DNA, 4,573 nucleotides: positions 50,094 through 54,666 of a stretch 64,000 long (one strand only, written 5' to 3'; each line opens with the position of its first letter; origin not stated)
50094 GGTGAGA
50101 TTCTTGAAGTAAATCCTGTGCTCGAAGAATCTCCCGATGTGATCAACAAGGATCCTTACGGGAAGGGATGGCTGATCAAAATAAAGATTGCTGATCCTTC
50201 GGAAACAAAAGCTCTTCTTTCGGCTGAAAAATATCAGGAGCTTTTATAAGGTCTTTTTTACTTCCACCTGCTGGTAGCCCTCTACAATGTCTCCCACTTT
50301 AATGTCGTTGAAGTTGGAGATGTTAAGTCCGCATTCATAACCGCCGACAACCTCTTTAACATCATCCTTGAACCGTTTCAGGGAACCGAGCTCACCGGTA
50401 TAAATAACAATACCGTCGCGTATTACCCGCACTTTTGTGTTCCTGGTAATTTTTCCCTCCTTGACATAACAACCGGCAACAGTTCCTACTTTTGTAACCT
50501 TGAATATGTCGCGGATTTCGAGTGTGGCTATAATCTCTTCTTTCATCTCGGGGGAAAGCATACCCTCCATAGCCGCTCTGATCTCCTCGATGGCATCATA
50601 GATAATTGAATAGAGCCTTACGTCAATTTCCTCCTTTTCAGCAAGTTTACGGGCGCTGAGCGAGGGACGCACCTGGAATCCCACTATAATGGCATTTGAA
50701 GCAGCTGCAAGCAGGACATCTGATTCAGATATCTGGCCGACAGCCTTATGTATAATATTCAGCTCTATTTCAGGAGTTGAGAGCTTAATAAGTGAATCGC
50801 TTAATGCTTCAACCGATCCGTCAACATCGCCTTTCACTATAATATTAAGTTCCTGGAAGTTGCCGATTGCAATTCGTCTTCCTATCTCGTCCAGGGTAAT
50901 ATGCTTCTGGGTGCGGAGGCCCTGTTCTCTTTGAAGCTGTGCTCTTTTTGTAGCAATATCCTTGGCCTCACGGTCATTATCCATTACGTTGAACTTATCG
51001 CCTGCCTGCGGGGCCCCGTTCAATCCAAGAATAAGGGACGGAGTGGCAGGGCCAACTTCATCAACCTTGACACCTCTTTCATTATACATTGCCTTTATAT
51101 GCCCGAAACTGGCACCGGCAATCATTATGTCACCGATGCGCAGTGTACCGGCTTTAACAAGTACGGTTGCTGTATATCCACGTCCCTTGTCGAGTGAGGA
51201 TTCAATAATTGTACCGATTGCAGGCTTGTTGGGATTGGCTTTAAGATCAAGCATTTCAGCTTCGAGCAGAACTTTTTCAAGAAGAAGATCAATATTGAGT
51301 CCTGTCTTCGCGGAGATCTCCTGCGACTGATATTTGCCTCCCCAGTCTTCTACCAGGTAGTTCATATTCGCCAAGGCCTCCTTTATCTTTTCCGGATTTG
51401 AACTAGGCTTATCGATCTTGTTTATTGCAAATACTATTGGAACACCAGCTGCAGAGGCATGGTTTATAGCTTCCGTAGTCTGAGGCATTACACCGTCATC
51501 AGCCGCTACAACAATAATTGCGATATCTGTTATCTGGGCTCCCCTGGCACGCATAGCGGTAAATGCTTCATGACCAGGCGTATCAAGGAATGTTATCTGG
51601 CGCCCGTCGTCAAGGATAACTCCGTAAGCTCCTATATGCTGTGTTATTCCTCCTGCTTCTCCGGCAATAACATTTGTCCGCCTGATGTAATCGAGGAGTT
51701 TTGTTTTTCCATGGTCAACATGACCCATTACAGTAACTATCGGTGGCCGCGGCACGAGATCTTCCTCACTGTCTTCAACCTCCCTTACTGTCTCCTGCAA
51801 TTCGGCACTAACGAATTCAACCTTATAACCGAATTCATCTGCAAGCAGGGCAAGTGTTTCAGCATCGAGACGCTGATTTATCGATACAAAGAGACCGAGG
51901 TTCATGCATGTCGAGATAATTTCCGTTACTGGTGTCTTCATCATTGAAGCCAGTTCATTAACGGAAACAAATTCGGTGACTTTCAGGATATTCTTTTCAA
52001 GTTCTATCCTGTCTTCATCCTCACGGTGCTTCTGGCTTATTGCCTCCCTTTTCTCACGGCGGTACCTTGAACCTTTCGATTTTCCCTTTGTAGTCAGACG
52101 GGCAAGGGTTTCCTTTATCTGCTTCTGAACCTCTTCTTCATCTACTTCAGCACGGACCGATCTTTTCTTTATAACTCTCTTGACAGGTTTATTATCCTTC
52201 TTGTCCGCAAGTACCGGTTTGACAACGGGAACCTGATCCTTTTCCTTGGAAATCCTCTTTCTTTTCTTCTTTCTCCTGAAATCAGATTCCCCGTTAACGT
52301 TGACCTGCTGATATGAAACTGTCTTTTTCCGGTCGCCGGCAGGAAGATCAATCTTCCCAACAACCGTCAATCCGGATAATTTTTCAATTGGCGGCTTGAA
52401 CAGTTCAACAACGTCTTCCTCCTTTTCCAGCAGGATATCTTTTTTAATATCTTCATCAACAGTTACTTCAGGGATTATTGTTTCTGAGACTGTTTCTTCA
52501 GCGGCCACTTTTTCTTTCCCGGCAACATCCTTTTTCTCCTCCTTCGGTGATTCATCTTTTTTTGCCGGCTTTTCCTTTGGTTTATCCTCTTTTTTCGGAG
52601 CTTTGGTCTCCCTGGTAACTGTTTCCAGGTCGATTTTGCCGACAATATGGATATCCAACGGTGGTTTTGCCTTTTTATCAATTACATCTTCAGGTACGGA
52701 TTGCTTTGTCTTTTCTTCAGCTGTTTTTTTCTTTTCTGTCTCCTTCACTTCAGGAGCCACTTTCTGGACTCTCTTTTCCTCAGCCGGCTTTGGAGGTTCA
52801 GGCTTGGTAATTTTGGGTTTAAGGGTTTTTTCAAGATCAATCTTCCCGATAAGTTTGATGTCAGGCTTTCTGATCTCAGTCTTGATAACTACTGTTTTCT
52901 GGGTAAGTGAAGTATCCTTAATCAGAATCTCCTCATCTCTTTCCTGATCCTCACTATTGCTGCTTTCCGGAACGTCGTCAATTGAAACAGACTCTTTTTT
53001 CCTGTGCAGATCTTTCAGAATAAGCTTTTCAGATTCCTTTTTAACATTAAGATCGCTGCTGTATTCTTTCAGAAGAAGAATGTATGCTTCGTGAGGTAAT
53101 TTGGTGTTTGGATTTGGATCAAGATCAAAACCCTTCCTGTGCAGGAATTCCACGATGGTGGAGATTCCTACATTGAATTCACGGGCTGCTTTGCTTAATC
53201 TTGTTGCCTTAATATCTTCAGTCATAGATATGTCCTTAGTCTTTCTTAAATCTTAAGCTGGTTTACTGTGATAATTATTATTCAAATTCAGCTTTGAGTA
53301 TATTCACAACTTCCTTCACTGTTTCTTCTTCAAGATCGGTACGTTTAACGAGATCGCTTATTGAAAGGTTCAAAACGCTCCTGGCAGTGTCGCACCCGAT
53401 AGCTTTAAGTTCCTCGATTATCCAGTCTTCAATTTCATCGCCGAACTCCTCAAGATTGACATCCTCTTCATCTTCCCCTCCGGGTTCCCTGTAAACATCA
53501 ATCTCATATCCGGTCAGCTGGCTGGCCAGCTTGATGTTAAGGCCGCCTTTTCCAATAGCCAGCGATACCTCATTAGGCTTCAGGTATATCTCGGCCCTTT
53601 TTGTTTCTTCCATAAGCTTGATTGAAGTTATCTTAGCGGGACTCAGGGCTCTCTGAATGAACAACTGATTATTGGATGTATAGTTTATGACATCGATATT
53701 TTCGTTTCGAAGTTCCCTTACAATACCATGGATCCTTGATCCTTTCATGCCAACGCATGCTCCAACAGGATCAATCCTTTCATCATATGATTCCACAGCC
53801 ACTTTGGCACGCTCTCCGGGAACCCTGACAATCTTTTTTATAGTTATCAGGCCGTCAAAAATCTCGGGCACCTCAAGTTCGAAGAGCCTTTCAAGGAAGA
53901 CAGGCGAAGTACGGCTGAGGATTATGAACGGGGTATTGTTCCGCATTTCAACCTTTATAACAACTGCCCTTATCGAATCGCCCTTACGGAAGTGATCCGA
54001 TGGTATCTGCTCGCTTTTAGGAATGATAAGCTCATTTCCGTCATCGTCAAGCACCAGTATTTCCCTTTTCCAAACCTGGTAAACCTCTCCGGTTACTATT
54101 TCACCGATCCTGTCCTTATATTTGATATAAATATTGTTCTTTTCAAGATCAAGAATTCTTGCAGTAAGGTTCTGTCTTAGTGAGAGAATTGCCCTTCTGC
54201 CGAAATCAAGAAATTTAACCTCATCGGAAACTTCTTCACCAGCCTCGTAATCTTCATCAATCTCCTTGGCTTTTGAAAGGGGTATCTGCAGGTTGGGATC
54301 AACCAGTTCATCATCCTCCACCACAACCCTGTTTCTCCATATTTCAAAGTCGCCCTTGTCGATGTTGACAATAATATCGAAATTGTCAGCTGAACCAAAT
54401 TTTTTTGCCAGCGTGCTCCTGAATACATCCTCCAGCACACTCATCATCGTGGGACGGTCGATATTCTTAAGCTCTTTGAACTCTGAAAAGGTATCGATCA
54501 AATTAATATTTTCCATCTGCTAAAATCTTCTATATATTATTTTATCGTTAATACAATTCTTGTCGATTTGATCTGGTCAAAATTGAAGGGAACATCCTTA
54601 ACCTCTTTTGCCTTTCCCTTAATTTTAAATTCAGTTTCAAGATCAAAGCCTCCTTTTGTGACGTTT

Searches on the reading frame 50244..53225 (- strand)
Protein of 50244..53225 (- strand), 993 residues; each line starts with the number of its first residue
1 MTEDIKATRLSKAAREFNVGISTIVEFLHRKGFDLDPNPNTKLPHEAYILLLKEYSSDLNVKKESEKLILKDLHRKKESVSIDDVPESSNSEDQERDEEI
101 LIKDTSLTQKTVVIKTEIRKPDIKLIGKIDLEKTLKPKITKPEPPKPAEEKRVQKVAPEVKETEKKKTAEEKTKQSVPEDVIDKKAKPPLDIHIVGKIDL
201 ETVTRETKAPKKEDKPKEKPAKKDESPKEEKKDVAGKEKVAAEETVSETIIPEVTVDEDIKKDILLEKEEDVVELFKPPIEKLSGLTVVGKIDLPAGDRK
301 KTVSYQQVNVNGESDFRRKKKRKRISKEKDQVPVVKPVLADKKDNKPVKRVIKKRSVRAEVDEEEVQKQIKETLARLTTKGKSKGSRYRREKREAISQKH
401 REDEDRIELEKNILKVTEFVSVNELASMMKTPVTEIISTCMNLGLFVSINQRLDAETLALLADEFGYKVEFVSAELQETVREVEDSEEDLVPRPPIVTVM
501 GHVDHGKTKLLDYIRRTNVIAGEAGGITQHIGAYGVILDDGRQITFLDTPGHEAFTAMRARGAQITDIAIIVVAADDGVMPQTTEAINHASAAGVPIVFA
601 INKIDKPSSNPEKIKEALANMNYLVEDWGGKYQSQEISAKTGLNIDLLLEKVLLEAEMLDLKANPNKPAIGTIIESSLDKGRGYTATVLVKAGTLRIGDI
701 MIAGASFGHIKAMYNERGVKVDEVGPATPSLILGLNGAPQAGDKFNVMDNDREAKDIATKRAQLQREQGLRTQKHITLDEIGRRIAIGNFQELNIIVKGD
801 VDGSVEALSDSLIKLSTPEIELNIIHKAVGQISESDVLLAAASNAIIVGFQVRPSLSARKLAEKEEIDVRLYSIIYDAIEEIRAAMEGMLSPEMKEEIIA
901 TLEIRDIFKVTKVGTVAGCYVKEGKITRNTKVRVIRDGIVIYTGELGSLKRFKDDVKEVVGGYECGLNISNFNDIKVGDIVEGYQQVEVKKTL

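Call 87: search_protein_families(library=pfam, proteins=[window:50244-53225:-], max_evalue=0.00001)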
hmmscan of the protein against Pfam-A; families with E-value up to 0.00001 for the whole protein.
window:50244-53225:- (993 aa): 6 families
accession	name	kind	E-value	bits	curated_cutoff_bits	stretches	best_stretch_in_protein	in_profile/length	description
PF11987.13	IF-2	-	7.4e-41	139.2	27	1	769-882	3-116/117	Translation-initiation factor 2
PF00009.33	GTP_EFTU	-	3.9e-32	111.8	26.5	1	496-653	5-183/188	Elongation factor Tu GTP binding domain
PF22042.2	EF-G_D2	-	1e-23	83.7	27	1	668-747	1-83/84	Elongation factor G domain 2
PF04760.21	IF2_N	-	5.5e-16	58.5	25.3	1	417-468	1-53/53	Translation initiation factor IF-2, N-terminal region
PF03144.31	GTP_EFTU_D2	-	2.5e-09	37.9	30.3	1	914-981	1-72/73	Elongation factor Tu domain 2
PF01926.29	MMR_HSR1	-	3.2e-09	37.4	21.9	1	497-603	2-113/113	50S ribosome-binding GTPase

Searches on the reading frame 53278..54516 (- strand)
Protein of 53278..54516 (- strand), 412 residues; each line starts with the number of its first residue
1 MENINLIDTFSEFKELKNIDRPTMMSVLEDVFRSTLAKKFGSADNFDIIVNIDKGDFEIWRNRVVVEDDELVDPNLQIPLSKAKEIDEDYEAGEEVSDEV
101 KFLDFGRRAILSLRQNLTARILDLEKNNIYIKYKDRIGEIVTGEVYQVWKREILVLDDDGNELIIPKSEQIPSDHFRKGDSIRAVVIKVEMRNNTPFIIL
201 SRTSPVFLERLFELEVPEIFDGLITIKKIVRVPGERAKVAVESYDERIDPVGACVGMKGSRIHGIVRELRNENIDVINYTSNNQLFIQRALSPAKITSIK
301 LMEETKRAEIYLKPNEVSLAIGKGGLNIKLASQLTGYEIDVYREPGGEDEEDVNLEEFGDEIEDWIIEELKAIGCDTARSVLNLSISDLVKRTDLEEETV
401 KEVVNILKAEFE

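Call 87: search_protein_families(library=pfam, proteins=[window:53278-54516:-], max_evalue=0.00001)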
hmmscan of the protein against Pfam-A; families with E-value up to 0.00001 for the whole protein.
window:53278-54516:- (412 aa): 4 families
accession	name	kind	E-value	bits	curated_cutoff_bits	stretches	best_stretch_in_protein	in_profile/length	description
PF08529.16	NusA_N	-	1.7e-31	109.4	23.8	1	5-127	1-119/119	NusA N-terminal domain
PF13184.12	KH_5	-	8.2e-29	100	27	1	233-300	1-68/69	NusA-like KH domain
PF00575.29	S1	-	2.4e-07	31.5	22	1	134-195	1-68/74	S1 RNA binding domain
PF23095.1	KH_NusA_C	-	1.6e-06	28.4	34.2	1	314-341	7-34/59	Transcription termination/antitermination protein NusA, KH domain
